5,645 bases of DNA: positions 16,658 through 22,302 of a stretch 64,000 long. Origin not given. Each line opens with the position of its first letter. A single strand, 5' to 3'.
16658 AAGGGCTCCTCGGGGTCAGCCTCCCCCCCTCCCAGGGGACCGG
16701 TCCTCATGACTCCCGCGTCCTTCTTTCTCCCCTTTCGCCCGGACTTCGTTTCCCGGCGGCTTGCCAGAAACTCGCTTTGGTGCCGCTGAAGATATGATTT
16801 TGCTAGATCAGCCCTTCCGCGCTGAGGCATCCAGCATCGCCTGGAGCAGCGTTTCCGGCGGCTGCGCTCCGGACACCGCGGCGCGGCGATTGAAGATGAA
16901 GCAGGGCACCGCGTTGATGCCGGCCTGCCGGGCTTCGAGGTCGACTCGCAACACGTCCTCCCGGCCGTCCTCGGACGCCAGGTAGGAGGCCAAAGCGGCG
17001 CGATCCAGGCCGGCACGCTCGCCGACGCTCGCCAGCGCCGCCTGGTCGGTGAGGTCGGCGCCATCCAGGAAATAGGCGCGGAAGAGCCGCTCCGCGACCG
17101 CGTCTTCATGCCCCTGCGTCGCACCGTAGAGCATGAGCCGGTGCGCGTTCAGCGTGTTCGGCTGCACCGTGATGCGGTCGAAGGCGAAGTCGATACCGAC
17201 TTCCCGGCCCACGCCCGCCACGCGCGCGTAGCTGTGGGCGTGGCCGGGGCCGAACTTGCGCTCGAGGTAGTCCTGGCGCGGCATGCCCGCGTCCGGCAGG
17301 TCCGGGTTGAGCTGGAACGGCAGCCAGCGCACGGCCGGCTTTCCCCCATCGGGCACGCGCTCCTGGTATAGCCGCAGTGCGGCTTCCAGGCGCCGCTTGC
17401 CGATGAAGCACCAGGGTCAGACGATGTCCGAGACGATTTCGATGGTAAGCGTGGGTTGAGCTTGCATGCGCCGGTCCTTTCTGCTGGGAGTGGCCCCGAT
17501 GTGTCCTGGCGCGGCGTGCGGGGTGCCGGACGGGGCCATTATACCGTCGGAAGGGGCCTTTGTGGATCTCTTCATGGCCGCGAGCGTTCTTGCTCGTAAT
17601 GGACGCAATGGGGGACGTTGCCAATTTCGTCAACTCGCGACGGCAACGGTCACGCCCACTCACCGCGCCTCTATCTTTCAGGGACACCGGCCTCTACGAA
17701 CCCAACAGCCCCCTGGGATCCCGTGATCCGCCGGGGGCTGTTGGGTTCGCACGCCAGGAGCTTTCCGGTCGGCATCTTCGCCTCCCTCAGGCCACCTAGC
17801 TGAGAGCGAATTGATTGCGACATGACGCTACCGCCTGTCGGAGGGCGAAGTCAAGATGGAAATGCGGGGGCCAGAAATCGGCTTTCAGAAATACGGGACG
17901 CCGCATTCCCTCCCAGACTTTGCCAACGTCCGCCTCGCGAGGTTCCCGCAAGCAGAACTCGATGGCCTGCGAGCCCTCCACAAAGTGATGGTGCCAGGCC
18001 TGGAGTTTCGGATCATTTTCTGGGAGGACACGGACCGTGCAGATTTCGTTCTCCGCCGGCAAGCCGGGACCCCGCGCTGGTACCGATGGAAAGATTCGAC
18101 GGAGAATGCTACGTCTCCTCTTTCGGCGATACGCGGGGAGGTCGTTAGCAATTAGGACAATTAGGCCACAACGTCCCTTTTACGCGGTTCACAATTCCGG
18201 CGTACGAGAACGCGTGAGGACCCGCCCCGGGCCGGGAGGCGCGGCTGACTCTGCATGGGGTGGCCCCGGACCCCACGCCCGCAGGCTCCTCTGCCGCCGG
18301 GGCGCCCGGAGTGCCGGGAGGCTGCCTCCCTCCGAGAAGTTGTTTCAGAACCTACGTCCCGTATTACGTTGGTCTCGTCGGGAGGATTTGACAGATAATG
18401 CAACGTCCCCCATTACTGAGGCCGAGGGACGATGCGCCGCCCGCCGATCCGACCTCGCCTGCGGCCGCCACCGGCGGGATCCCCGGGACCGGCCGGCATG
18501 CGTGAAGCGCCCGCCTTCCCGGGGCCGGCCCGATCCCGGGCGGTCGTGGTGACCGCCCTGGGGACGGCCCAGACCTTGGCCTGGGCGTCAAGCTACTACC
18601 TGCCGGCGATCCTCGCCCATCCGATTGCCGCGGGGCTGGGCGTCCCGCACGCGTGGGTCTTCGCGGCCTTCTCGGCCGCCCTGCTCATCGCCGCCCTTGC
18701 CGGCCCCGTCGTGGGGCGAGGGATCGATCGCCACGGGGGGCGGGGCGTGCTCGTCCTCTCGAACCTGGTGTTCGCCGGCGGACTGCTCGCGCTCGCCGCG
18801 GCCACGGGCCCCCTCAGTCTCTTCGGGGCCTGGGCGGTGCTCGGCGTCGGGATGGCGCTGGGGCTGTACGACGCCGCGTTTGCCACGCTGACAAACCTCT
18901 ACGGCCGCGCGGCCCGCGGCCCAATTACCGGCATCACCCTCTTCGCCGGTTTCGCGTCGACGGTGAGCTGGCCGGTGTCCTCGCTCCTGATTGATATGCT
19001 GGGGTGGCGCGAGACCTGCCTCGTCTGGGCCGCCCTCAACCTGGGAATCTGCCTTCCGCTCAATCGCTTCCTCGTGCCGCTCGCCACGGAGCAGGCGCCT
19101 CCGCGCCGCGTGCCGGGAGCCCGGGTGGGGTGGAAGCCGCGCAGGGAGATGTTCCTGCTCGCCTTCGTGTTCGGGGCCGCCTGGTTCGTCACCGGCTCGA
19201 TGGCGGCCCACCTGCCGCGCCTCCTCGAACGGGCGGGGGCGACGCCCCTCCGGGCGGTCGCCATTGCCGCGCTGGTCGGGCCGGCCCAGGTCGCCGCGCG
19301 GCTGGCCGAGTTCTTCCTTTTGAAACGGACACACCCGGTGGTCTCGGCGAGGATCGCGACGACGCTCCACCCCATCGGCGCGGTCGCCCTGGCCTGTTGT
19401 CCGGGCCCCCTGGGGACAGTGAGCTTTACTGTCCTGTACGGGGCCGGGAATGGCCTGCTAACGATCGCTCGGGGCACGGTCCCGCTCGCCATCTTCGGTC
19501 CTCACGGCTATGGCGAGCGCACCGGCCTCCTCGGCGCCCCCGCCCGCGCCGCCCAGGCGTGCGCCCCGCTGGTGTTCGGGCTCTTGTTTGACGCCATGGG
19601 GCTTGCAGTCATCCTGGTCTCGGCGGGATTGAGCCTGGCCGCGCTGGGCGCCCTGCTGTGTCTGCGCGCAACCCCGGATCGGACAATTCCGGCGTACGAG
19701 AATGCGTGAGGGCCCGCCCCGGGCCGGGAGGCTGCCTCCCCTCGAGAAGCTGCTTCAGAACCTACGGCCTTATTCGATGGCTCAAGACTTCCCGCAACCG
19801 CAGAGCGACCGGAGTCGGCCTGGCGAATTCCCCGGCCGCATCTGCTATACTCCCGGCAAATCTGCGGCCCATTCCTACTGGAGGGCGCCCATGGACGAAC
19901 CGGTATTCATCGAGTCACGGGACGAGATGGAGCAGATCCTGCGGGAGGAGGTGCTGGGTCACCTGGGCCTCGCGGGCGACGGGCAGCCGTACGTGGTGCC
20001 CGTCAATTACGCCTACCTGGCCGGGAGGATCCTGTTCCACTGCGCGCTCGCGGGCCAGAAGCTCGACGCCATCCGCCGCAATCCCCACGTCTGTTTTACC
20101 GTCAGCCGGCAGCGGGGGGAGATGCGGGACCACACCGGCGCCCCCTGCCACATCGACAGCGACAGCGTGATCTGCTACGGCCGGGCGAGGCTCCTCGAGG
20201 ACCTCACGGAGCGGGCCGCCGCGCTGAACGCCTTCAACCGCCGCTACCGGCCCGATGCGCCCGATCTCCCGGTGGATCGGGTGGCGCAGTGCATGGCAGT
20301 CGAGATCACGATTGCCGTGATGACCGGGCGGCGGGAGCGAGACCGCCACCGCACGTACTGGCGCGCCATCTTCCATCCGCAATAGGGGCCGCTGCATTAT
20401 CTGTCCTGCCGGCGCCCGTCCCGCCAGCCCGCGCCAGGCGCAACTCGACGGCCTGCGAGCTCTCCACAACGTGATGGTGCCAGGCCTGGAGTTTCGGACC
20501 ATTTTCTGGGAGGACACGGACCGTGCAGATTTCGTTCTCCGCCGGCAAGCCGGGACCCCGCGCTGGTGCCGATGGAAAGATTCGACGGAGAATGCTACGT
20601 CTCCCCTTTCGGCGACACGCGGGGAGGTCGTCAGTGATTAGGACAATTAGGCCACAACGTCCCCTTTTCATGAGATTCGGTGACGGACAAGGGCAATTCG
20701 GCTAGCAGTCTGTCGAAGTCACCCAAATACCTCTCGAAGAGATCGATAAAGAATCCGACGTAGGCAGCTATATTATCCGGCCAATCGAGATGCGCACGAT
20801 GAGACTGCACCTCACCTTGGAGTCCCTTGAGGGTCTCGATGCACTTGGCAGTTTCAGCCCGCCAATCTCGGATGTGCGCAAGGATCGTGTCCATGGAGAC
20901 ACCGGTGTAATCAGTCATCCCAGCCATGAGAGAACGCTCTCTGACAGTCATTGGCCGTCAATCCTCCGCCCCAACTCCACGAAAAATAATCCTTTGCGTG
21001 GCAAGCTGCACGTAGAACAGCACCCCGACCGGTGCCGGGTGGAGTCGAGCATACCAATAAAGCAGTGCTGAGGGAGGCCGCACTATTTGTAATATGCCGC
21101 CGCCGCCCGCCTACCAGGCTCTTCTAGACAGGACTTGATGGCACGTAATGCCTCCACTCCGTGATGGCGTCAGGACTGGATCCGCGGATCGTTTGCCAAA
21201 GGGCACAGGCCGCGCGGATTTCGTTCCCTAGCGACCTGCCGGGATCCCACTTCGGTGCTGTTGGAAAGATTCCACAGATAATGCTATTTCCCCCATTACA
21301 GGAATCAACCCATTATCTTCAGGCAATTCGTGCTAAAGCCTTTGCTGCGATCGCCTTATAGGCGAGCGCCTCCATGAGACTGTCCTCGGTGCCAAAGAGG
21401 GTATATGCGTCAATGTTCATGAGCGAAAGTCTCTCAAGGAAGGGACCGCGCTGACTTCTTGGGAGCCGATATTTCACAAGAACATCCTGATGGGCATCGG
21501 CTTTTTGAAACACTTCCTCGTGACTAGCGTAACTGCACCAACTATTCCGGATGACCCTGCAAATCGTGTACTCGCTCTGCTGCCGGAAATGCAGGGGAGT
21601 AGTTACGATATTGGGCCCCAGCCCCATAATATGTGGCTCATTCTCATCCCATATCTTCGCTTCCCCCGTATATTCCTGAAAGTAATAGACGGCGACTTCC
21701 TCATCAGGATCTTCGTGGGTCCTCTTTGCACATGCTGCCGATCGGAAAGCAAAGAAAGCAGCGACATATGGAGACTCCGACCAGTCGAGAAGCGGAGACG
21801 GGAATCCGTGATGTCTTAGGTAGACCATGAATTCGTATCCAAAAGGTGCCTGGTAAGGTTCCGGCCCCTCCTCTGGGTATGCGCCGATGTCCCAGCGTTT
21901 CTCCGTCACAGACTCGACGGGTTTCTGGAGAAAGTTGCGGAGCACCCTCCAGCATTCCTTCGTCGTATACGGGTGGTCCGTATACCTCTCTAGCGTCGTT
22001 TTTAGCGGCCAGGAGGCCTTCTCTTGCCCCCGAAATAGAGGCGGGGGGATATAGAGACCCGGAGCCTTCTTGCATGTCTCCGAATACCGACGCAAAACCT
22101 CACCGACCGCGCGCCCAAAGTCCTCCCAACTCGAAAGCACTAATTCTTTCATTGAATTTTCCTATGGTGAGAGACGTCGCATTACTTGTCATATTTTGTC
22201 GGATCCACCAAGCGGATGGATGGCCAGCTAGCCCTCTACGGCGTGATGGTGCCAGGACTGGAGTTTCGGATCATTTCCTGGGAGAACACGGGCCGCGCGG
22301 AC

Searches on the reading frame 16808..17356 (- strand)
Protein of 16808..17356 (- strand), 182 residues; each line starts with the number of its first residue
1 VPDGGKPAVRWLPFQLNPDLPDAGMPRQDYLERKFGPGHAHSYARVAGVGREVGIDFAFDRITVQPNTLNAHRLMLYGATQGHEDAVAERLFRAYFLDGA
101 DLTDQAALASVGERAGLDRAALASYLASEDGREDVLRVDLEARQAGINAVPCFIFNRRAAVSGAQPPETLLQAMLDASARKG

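Call 81: search_protein_families(library=pfam, proteins=[window:16808-17356:-], max_evalue=0.01)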
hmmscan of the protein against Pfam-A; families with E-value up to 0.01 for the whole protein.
window:16808-17356:- (182 aa): 2 families
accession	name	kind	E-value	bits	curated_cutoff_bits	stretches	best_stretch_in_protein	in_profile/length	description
PF01323.26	DSBA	-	1.9e-25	90.2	25.6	1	8-174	31-190/191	DSBA-like thioredoxin domain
PF13462.12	Thioredoxin_4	-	0.00082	20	23.2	1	95-171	87-160/165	Thioredoxin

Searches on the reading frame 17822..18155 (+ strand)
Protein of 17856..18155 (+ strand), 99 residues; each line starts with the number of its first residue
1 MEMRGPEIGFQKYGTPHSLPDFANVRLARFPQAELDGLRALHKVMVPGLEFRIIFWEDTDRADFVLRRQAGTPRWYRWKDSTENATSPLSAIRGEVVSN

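Call 13: search_protein_families(library=pfam, proteins=[window:17856-18155:+, window:17822-18148:+], max_evalue=1)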
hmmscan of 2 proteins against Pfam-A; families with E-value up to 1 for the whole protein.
window:17856-18155:+ (99 aa): 0 families

window:17822-18148:+ (108 aa): 0 families

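Call 31: find_homologous_proteins(query=window:17856-18155:+, max_evalue=0.01)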
Query window:17856-18155:+: 1 candidates shared short words with the query, none scored E <= 0.01.

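Call 48: search_protein_representatives(protein=window:17856-18155:+)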
Query: 99 residues. Proteins with E-value up to 0.001 (for the whole library): 6; up to 1e-10: 0; up to 1e-30: 0. The best 6 are listed.
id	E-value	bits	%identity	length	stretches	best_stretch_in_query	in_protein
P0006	3.1e-10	56.0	54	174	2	32-70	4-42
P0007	1.8e-06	44.0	41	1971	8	62-86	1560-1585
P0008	1.1e-04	38.1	54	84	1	32-79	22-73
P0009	1.5e-04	37.7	63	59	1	34-71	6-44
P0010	2.7e-04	36.9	51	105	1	33-73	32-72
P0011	7.5e-04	35.5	62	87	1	32-71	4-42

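Call 50: search_protein_families(library=pfam, proteins=[P0006, P0008, P0009, P0010, P0011], max_evalue=1)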
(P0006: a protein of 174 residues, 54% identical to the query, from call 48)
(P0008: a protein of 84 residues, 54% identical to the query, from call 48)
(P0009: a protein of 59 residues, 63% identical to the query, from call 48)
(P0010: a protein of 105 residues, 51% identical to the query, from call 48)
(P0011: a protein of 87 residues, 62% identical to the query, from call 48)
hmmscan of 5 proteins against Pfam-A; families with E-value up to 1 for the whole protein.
P0006 (174 aa): 7 families
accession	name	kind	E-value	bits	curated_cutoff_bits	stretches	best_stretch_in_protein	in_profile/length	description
PF01797.21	Y1_Tnp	-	8.8e-06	26.3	23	1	14-68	7-60/121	Transposase IS200 like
PF08044.16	DUF1707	-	0.0024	18.3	27.6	1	121-150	5-34/53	DUF1707 SHOCT-like domain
PF13714.12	PEP_mutase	-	0.0058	16.7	31.5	0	28-57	151-180/240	Phosphoenolpyruvate phosphomutase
PF13480.13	Acetyltransf_6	-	0.0074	16.9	22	1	98-143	28-75/143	Acetyltransferase (GNAT) domain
PF22973.2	GWD1_pHisD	-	0.028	14.4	27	0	7-32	55-80/115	Alpha-glucan water dikinase, phosphohistidine-like domain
PF17392.7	Urocanase_C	-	0.06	13.2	23.6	0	105-142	48-85/196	Urocanase C-terminal domain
PF21139.3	BT_MCC_alpha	-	0.12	13.3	31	0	89-153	35-94/118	Methylcrotonyl-CoA carboxylase, alpha-subunit, BT domain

P0008 (84 aa): 0 families

P0009 (59 aa): 0 families

P0010 (105 aa): 0 families

P0011 (87 aa): 0 families

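Call 53: find_encoding_contigs(protein=P0006, flank=10000, max_places=6)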
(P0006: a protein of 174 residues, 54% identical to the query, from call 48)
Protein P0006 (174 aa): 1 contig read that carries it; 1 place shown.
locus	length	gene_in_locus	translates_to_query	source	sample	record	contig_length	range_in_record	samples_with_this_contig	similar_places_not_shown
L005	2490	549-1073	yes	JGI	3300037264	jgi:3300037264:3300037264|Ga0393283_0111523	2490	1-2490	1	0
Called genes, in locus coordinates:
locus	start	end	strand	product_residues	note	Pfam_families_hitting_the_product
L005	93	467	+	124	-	PF05593:RHS_repeat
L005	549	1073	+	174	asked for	PF01797:Y1_Tnp (faint)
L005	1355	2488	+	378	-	?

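Call 54: find_encoding_contigs(protein=P0009, flank=10000, max_places=6)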
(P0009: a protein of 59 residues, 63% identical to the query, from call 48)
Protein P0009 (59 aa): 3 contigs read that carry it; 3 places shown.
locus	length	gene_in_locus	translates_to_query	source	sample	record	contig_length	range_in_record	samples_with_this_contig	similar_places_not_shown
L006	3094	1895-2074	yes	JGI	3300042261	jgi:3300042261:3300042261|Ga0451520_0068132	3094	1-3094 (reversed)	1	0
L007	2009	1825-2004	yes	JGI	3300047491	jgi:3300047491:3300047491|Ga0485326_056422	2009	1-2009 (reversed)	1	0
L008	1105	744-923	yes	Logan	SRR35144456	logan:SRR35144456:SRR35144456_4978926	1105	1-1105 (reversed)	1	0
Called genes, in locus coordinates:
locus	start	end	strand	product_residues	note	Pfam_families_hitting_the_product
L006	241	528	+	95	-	PF04255:DUF433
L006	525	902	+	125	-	PF18480:DUF5615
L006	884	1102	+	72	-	-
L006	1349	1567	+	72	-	-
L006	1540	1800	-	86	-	-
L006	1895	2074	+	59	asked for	-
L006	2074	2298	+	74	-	-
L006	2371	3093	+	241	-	?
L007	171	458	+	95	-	PF04255:DUF433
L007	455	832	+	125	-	PF18480:DUF5615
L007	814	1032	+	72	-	-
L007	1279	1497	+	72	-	-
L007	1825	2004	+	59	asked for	-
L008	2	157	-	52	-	?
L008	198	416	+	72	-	-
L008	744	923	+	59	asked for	-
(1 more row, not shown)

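Call 55: find_encoding_contigs(protein=P0010, flank=10000, max_places=6)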
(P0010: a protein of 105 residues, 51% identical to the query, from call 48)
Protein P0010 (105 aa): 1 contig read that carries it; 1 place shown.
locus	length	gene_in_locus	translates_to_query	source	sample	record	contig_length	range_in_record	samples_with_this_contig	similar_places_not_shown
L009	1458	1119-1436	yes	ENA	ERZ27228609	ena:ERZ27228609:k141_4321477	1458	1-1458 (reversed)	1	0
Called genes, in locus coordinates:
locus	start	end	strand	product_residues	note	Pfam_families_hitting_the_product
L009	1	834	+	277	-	?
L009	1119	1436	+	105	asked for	-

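Call 56: find_encoding_contigs(protein=P0011, flank=10000, max_places=6)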
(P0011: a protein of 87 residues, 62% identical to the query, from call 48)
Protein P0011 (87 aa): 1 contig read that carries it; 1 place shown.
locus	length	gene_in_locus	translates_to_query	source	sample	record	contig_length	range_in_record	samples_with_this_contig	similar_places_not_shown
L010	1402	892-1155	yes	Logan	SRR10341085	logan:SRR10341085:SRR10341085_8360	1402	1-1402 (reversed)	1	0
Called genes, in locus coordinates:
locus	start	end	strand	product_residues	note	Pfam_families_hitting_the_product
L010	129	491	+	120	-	-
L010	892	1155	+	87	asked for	-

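Call 82: search_protein_families(library=ncbifam, proteins=[window:17856-18155:+], max_evalue=0.1)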
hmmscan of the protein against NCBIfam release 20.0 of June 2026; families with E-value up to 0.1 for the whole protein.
window:17856-18155:+ (99 aa): 0 families

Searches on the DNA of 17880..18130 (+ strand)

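Call 32: search_dna_similar(query=window:17880-18130:+, collection=plasmids, mode=distant, max_evalue=0.01)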
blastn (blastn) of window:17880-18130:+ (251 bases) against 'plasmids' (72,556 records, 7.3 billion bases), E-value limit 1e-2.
No match.

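Call 33: search_dna_similar(query=window:17880-18130:+, collection=phages, mode=distant, max_evalue=0.01)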
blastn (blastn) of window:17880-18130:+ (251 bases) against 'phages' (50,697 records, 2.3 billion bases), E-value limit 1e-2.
No match.

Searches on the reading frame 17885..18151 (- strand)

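Call 13: search_protein_families(library=pfam, proteins=[window:17885-18151:-], max_evalue=1)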
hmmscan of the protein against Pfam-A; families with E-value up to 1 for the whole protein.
window:17885-18151:- (88 aa): 1 family
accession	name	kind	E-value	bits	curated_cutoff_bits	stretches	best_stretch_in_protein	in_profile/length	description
PF06634.17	DUF1156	-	0.14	12.7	24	1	43-63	13-34/73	Protein of unknown function (DUF1156)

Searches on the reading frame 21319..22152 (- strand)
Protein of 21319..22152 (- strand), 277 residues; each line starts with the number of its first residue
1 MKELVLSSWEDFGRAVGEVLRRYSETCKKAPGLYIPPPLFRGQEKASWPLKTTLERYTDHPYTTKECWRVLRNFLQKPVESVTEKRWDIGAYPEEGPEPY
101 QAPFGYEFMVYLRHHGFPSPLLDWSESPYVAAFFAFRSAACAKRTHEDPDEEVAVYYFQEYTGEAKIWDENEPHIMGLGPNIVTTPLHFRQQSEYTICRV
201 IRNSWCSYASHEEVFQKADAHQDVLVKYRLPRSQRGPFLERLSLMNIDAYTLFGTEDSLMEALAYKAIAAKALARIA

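Call 16: search_protein_families(library=pfam, proteins=[window:21319-22152:-], max_evalue=0.01)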
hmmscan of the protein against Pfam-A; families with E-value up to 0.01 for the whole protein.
window:21319-22152:- (277 aa): 1 family
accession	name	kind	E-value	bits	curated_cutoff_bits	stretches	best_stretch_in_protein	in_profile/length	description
PF08867.16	FRG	-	3.1e-19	70.1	25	1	39-139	4-89/94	FRG domain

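Call 23: find_encoding_contigs(protein=window:21319-22152:-, flank=10000, max_places=6)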
Protein window:21319-22152:- (277 aa): 1 contig read that carries it; 1 place shown.
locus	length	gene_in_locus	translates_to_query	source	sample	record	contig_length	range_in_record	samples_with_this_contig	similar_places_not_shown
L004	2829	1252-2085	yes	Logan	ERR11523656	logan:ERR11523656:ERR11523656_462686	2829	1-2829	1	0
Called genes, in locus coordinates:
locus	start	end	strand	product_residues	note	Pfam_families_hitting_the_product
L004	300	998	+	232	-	PF18734:HEPN_AbiU2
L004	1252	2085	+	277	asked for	PF08867:FRG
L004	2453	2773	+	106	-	-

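Call 39: list_cluster_members(proteins=[window:21319-22152:-, window:20631-20951:-, window:24492-26015:-, window:37318-38586:+, window:17822-18148:+, window:17885-18151:-, window:20306-20671:-, window:17106-17687:-, window:16309-17124:-, window:18432-19709:+])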
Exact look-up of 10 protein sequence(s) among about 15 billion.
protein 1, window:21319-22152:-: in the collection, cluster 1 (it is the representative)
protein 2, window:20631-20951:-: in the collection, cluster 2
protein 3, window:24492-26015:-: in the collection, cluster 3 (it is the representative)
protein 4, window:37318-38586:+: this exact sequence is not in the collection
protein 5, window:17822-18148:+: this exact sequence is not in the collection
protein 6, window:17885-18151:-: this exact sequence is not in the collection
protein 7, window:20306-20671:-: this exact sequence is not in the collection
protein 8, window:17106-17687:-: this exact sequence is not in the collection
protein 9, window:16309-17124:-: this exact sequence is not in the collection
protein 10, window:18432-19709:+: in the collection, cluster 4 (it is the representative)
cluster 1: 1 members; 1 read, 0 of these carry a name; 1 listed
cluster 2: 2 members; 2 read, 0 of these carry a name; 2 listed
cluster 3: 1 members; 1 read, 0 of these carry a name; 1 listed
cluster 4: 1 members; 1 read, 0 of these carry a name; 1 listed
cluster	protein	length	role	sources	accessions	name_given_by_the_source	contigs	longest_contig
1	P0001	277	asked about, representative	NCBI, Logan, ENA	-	-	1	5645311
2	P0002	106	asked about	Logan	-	-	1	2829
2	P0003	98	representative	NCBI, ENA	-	-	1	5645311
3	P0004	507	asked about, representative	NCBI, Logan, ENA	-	-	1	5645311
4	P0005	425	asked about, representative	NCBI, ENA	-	-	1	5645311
